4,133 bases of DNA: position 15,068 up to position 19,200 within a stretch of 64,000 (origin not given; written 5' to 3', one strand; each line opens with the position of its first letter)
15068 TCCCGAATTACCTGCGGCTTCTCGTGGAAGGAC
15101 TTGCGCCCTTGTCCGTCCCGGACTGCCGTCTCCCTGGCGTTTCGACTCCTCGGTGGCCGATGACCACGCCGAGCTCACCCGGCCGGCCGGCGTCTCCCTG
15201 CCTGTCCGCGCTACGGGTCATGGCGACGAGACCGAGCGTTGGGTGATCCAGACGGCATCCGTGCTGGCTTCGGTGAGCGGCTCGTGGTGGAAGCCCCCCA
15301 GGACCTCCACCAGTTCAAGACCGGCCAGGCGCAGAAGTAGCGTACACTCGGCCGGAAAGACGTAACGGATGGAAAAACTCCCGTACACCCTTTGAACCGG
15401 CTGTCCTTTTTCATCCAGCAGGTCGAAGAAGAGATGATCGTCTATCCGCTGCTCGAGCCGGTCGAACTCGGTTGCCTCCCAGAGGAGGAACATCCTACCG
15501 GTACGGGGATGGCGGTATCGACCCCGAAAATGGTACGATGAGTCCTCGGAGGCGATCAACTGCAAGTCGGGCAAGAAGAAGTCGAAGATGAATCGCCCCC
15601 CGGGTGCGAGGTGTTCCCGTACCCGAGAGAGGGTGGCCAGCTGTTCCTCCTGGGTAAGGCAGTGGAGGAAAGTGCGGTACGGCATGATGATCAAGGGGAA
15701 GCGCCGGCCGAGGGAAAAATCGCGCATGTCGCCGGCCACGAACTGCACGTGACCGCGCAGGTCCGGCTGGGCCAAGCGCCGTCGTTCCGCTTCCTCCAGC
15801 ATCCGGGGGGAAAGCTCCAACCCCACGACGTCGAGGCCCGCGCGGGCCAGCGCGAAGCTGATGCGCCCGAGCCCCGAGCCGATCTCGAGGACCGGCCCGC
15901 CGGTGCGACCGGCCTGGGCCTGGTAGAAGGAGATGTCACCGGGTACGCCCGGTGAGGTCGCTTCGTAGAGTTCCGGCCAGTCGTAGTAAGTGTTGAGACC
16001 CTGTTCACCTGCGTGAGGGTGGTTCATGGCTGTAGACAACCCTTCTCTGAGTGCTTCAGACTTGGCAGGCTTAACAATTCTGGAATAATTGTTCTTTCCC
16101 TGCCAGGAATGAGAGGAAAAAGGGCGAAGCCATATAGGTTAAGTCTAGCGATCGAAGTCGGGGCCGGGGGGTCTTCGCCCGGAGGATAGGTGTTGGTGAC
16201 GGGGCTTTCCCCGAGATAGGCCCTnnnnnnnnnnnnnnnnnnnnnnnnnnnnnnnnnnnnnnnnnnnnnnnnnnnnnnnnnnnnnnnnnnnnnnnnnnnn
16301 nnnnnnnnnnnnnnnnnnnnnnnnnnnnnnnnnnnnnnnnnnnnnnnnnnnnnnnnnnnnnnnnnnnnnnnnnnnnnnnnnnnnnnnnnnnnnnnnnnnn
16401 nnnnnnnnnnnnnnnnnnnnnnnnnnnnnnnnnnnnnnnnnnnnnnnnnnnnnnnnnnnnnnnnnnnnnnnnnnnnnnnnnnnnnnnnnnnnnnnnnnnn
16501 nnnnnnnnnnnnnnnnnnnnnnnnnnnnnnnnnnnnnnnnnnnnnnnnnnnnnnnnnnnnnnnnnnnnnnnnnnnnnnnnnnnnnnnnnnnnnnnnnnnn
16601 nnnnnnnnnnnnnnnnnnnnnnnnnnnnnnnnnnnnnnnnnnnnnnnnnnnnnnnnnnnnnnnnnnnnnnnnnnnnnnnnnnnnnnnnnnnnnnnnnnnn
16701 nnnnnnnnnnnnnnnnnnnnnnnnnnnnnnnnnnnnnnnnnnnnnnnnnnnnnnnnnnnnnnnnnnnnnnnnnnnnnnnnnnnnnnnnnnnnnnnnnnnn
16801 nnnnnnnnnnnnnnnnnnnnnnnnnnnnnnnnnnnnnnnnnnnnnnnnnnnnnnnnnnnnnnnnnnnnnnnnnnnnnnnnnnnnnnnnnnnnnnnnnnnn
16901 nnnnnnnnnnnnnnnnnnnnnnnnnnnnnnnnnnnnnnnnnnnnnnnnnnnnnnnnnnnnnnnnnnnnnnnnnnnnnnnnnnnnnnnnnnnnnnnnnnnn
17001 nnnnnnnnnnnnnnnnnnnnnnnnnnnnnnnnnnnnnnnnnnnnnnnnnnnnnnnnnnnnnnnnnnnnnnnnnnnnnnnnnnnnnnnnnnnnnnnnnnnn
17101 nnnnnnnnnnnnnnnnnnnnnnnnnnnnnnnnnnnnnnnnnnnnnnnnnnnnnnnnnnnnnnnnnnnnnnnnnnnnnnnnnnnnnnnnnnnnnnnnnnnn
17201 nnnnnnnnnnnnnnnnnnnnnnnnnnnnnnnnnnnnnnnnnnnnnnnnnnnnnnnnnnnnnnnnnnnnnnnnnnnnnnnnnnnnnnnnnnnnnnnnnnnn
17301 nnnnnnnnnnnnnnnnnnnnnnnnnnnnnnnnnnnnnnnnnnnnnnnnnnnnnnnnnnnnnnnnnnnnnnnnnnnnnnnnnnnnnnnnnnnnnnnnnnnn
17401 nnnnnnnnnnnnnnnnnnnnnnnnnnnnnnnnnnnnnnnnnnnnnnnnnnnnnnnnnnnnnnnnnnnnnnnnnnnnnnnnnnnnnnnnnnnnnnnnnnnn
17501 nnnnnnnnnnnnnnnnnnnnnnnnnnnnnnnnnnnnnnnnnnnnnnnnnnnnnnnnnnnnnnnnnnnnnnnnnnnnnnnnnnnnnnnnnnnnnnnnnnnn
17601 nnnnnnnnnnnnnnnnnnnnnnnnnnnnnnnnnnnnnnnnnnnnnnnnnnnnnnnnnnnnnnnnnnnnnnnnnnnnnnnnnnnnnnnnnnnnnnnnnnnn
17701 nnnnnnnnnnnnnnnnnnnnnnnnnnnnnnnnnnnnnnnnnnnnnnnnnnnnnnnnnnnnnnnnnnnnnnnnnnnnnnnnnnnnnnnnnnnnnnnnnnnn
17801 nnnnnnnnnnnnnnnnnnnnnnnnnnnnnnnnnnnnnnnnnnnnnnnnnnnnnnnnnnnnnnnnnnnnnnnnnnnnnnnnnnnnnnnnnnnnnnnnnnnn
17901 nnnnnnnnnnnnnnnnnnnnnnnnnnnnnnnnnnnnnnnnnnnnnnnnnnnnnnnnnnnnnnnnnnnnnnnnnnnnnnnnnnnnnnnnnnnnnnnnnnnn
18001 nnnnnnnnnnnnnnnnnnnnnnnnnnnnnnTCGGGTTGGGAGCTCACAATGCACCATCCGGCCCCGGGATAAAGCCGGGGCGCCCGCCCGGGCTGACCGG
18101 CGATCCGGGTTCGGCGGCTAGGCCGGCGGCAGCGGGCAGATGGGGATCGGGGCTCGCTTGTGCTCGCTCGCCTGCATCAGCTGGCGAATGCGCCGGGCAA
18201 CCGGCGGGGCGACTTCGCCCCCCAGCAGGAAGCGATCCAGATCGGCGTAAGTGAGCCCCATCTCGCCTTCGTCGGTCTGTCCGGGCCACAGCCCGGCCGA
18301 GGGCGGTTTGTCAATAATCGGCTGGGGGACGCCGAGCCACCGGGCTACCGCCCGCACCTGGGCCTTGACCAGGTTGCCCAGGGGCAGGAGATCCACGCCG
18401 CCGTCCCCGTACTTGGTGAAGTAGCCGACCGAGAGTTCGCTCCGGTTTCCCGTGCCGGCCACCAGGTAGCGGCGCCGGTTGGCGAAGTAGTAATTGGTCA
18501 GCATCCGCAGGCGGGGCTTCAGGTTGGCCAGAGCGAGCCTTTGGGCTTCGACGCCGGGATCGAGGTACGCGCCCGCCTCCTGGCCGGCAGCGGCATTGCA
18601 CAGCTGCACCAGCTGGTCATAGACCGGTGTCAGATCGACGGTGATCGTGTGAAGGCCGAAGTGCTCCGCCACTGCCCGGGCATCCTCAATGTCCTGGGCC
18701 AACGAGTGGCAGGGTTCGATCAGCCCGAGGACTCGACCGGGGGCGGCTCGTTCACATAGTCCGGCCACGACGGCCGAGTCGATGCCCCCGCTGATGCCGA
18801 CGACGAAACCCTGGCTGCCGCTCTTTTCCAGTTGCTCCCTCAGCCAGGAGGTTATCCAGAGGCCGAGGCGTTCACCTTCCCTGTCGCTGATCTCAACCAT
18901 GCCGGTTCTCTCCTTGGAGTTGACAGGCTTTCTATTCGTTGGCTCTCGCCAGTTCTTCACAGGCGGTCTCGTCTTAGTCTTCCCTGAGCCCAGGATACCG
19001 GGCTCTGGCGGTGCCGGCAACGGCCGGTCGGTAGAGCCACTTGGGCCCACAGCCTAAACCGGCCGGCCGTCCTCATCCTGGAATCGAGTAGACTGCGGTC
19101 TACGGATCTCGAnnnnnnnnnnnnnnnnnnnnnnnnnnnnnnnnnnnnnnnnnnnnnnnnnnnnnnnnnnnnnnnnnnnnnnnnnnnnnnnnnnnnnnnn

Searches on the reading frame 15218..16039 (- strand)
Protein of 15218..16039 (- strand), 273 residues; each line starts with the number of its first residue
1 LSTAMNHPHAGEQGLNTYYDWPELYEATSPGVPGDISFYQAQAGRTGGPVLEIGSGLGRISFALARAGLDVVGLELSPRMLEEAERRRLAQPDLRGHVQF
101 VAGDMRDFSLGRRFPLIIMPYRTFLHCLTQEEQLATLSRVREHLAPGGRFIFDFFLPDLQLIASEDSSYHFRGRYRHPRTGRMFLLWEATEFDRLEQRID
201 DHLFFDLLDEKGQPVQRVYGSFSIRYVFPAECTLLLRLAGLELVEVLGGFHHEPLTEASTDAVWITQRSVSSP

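Call 108: search_protein_families(library=pfam, proteins=[window:15218-16039:-], max_evalue=0.00001)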
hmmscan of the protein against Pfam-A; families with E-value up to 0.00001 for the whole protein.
window:15218-16039:- (273 aa): 5 families
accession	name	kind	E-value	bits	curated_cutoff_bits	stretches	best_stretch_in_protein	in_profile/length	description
PF13649.12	Methyltransf_25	-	4.1e-16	59.9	27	1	50-148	1-97/97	Methyltransferase domain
PF08242.18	Methyltransf_12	-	1e-13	52.3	30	1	51-150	1-98/98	Methyltransferase domain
PF08241.18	Methyltransf_11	-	1.6e-11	45.2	21.2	1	51-152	1-95/95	Methyltransferase domain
PF13847.12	Methyltransf_31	-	2.2e-09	37.6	27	1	47-153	4-110/145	Methyltransferase domain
PF13489.12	Methyltransf_23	-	5.6e-07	29.9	27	1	43-180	19-139/164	Methyltransferase domain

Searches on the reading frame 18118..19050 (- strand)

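Call 107: search_protein_families(library=pfam, proteins=[window:18118-19050:-], max_evalue=0.00001)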
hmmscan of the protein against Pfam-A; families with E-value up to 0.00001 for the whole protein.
window:18118-19050:- (310 aa): 1 family
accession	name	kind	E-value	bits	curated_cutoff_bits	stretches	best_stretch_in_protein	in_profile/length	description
PF02540.23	NAD_synthase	-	4.2e-70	236.1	21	1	66-300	5-240/242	NAD synthase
